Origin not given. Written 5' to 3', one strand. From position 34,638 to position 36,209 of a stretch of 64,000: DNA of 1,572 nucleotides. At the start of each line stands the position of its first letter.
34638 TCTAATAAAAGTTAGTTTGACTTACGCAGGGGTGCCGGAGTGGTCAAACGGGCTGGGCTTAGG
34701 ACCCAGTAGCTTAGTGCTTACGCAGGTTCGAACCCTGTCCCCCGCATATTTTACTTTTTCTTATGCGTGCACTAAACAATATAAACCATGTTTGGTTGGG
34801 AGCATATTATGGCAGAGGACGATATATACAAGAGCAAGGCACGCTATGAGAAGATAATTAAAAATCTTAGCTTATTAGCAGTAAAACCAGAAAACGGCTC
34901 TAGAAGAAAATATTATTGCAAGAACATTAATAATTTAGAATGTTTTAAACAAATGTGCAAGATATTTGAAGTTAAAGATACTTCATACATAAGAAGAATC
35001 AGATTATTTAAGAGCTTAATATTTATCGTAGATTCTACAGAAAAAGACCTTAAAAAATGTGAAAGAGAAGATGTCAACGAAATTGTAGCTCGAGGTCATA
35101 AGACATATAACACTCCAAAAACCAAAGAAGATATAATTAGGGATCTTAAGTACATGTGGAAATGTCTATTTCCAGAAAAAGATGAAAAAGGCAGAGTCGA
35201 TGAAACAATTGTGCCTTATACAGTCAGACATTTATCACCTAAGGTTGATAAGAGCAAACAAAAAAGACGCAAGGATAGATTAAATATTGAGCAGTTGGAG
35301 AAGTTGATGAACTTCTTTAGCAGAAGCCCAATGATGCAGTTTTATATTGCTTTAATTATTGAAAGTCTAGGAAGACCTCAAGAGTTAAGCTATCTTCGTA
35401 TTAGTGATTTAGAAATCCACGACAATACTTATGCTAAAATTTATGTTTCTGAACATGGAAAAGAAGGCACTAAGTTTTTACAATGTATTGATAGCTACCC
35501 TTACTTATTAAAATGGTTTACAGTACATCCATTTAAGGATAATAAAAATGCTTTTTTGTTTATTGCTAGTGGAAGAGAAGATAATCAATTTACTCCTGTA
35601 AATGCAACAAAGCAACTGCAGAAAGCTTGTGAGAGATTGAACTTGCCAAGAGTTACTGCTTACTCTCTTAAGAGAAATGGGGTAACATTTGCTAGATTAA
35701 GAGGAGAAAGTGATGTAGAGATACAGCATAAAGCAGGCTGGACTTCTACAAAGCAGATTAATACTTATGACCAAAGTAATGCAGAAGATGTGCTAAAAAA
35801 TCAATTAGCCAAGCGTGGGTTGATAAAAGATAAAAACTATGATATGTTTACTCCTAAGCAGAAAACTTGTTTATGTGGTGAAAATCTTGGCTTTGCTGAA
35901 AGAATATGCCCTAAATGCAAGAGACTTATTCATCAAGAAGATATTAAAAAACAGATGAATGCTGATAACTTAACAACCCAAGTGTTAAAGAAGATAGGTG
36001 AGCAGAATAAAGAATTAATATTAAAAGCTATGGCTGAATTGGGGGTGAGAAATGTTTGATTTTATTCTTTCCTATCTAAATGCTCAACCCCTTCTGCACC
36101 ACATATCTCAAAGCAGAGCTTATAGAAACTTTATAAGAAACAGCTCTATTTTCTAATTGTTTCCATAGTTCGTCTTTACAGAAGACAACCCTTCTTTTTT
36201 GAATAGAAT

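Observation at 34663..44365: About 9.7 kb integrated element at tRNA-Leu carrying the DGR, a toxin-antitoxin pair and a nuclease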

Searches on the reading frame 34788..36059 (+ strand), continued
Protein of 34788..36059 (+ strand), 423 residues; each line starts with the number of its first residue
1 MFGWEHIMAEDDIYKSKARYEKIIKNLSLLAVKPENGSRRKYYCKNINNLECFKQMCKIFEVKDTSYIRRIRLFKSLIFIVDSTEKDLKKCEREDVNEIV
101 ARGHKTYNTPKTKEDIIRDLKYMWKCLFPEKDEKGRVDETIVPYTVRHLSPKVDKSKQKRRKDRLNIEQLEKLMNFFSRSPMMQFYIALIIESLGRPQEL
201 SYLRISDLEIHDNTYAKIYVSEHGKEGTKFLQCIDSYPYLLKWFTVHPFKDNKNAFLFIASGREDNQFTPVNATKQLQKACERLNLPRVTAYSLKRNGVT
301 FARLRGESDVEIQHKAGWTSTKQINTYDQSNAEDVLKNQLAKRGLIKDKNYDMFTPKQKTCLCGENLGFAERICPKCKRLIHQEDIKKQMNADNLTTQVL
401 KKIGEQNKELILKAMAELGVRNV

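Call 58: find_related_loci(query=A1, collection=viral_contigs, flank=10000)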
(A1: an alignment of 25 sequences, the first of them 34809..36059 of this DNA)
Query A1 (416 aa) in viral_contigs; peptide patterns used: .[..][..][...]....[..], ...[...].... (x = any residue, [..] = any of these).
22 stretches matched a pattern, but none encodes a relative of the query by tblastn (E <= 1e-3).

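Call 59: find_related_loci(query=A1, collection=metagenome_contigs, flank=10000)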
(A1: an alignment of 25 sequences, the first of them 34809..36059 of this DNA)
Query A1 (416 aa) in metagenome_contigs; peptide patterns used: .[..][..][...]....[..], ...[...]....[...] (x = any residue, [..] = any of these).
507 stretches matched a pattern; 198 encode a relative of the query (tblastn E <= 1e-3); the best 80 are kept; 80 distinct loci.
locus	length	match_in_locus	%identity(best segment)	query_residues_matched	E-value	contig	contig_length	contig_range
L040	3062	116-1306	59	1-393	1e-167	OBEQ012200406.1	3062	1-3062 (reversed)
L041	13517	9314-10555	55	1-411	8e-156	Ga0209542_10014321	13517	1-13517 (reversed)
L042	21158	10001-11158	54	1-386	2e-143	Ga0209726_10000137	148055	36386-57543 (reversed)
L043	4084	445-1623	53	1-383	3e-142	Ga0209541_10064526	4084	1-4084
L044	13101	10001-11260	53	1-410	2e-138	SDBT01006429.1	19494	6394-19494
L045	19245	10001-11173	52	1-386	1e-137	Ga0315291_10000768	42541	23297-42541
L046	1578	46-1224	53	1-382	1e-147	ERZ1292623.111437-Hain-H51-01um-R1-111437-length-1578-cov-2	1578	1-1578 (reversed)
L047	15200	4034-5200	55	1-382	4e-139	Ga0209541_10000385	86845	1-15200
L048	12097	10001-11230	51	1-398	9e-133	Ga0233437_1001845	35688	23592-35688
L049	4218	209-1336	52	1-374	5e-135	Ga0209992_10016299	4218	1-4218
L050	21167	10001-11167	53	1-381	4e-132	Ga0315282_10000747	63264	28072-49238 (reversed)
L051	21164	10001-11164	54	1-379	1e-131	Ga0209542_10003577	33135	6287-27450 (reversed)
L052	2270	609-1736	53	1-372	4e-139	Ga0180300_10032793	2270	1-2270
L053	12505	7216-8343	52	1-374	6e-131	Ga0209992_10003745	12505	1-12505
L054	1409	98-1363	49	1-411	1e-142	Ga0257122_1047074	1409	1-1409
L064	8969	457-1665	50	1-395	4e-128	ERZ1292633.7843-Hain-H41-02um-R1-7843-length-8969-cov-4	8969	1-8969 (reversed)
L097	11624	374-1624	45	1-409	2e-116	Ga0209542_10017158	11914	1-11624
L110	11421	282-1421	49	1-379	3e-112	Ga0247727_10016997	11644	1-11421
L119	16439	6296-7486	45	1-391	1e-108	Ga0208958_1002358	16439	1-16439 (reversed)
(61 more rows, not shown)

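Call 68: search_protein_families(library=padloc, proteins=[window:34788-36059:+], max_evalue=0.01)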
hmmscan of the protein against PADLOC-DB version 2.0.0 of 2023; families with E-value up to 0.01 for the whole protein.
window:34788-36059:+ (423 aa): 0 families

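Call 86: search_protein_families(library=ncbifam, proteins=[window:34809-36059:+], max_evalue=0.05)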
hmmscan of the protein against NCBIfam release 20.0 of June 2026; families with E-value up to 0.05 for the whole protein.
window:34809-36059:+ (416 aa): 1 family
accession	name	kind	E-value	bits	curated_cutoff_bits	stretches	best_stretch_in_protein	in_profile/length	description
NF047912.1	ECs_2282_CxxC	subfamily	0.028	14.3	37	0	364-391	27-53/60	ECs_2282 family putative zinc-binding protein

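Call 87: find_encoding_contigs(protein=P0001, flank=10000, max_places=10)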
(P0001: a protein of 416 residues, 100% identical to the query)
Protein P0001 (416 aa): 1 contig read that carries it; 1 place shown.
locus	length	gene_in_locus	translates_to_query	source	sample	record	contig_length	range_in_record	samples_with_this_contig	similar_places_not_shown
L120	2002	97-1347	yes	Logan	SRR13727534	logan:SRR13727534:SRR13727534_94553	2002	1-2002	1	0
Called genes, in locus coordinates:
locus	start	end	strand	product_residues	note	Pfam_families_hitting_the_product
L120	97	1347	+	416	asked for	PF00589:Phage_integrase (weak)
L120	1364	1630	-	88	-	-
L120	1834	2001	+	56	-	?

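Call 93: search_solved_structures(query=window:34809-36059:+, max_evalue=0.1)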
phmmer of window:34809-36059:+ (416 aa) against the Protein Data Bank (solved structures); distinct sequences matched with E-value up to 0.1: 0.

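Call 94: search_solved_structures(query=A1, max_evalue=0.1, show_alignments=1)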
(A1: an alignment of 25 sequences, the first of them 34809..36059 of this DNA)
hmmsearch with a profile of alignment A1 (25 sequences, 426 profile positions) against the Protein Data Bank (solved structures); distinct sequences matched with E-value up to 0.1: 2.
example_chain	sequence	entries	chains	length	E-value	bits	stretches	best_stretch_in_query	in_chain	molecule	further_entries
5hxy_A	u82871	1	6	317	2.8e-06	29.6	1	161-327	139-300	Tyrosine recombinase XerA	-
2a3v_A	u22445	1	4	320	0.021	16.8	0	263-325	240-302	site-specific recombinase IntI4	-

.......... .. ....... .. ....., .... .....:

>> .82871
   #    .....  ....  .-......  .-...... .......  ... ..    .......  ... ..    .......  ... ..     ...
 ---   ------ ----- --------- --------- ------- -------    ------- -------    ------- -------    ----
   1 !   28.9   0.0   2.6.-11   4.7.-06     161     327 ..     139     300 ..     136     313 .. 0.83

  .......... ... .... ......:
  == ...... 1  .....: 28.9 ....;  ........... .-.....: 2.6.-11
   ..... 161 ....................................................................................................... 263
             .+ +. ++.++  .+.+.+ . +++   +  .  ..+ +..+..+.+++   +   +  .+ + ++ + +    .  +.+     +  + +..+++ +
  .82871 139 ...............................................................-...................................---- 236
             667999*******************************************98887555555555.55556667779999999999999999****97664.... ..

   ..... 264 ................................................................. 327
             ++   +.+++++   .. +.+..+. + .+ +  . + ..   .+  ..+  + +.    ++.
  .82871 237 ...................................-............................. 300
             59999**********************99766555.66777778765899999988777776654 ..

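Call 113: search_protein_representatives(alignment_id=A1)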
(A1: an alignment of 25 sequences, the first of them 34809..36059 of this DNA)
Query: 25 sequences, 426 profile positions. Proteins with E-value up to 0.001 (for the whole library): 3769; up to 1e-10: 1973; up to 1e-30: 135. The best 150 are listed.
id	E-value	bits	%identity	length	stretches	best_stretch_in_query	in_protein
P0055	8.1e-194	660.7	-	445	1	1-408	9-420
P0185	1.4e-184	630.3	-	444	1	1-409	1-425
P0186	1.3e-170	584.3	-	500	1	1-423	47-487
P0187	2.8e-163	560.1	-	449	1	1-396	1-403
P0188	3.3e-163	559.9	-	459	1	1-416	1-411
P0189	1.9e-151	521.1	-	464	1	1-408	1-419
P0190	1.1e-149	515.4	-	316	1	1-312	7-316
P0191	2.3e-149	514.3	-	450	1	1-404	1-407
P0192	2.8e-149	514.0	-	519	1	1-420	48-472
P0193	1.6e-148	511.5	-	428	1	1-404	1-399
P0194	6.0e-148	509.6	-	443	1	3-415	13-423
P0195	1.3e-144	498.6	-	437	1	1-423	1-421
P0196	2.6e-143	494.3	-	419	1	1-405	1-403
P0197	2.7e-142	491.0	-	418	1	1-417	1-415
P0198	2.7e-139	481.1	-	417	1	1-422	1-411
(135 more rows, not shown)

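Call 115: search_dna_similar(query=window:34809-36059:+, collection=phages, mode=protein, max_evalue=0.001, max_rows=10)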
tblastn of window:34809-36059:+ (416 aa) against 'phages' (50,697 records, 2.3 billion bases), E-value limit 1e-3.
Records with a match: 2; places in all: 2; records where one place covers at least 80% of the query: 0.
Best place of each record, by identity: <60% 2.
By first word of the organism name: Caudoviricetes 1; Pleomorphic 1.
By host as written in the record: Methanomicrobiales 1; Archaeoglobus sp. JdFR-37 1.
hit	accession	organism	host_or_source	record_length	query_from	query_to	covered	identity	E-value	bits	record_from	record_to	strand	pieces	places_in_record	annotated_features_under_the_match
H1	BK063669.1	Caudoviricetes sp. vir524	Methanomicrobiales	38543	79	338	63%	24.7%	3e-5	52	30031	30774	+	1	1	integrase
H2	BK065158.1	Pleomorphic virus ThalV2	Archaeoglobus sp. JdFR-37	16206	146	376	56%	26.5%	4e-7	59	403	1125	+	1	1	xerC: tyrosine recombinase XerC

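Call 116: search_dna_similar(query=window:34809-36059:+, collection=plasmids, mode=protein, max_evalue=0.001, max_rows=10)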
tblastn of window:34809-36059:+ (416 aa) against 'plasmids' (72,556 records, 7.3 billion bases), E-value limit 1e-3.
Records with a match: 1; places in all: 1; records where one place covers at least 80% of the query: 0.
Best place of each record, by identity: <60% 1.
By first word of the organism name: Halorubrum 1.
By predicted mobility (MOB-suite, as given by PLSDB): non-mobilizable 1.
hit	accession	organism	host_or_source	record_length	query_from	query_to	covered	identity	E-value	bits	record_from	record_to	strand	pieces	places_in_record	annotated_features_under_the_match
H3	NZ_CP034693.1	Halorubrum sp. BOL3-1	-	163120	172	370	48%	24.4%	2e-4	51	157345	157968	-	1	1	site-specific integrase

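Call 117: search_protein_families(library=pfam, proteins=[L110:1584-4073:+, L110:7184-9379:-, L110:5400-6278:-, L097:1821-3056:-, L097:3348-4490:-, L097:5369-6703:+, L119:11838-13169:-, L119:7939-8955:+, L119:9511-10515:-, L064:4295-5149:-], max_evalue=0.001)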
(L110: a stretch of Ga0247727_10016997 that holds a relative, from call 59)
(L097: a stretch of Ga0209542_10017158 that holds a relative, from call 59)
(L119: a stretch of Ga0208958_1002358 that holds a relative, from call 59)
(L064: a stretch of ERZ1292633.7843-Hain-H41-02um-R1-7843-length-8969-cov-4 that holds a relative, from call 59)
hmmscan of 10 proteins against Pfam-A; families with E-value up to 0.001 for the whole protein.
L110:1584-4073:+ (829 aa): 0 families

L110:7184-9379:- (731 aa): 2 families
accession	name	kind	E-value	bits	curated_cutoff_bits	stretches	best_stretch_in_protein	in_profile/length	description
PF09250.16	Prim-Pol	-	2.2e-13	51.4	22.8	1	14-144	12-153/158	Bifunctional DNA primase/polymerase, N-terminal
PF08708.16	PriCT_1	-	2.3e-12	46.8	21.1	1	173-231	5-62/67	Primase C terminal 1 (PriCT-1)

L110:5400-6278:- (292 aa): 0 families

L097:1821-3056:- (411 aa): 1 family
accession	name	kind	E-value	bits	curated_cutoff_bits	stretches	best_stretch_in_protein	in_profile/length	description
PF02661.23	Fic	-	1.1e-13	52.2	24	1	256-358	1-93/93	Fic/DOC family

L097:3348-4490:- (380 aa): 1 family
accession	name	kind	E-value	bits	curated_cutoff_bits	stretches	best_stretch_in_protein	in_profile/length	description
PF12705.13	PDDEXK_1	-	0.00023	21.6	22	1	300-379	120-167/247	PD-(D/E)XK nuclease superfamily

L097:5369-6703:+ (444 aa): 0 families

L119:11838-13169:- (443 aa): 0 families

L119:7939-8955:+ (338 aa): 2 families
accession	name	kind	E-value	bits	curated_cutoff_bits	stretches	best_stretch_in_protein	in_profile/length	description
PF13404.12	HTH_AsnC-type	-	5.5e-18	65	27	2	187-227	1-41/42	AsnC-type helix-turn-helix domain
PF13412.12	HTH_24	-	4.9e-15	55.3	21.9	2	187-233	1-47/48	Winged helix-turn-helix DNA-binding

L119:9511-10515:- (334 aa): 0 families

L064:4295-5149:- (284 aa): 2 families
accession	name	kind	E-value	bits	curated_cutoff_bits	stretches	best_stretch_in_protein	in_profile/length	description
PF13240.11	Zn_Ribbon_1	-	1.3e-05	25.3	25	1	11-32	1-22/23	zinc-ribbon domain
PF10005.14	Zn_ribbon_DZR_6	-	0.00014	22.9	23.4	1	11-73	3-64/93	zinc-ribbon domain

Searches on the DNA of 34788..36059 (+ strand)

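Call 30: search_rna_families(sources=[L002, L003, L004, L008], threshold=gathering)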
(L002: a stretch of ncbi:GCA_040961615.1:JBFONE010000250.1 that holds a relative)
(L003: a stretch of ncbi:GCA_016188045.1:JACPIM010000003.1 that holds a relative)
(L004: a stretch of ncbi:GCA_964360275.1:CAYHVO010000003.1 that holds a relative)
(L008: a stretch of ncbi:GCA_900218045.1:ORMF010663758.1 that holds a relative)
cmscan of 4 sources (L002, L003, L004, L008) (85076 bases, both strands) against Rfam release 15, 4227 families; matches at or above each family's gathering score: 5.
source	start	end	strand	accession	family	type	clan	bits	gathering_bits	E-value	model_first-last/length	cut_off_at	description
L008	9511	9584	+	RF00005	tRNA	Gene; tRNA;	CL00001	69.8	29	4.9e-13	1-71/71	no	tRNA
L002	9838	9933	+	RF00005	tRNA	Gene; tRNA;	CL00001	46.6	29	1.1e-06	1-71/71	no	tRNA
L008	9837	9935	+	RF00005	tRNA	Gene; tRNA;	CL00001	45.1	29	3.1e-06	1-71/71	no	tRNA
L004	5860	6007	-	RF00005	tRNA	Gene; tRNA;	CL00001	43.2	29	9.9e-06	1-71/71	no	tRNA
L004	9817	9934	+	RF00005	tRNA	Gene; tRNA;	CL00001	43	29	1.1e-05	1-71/71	no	tRNA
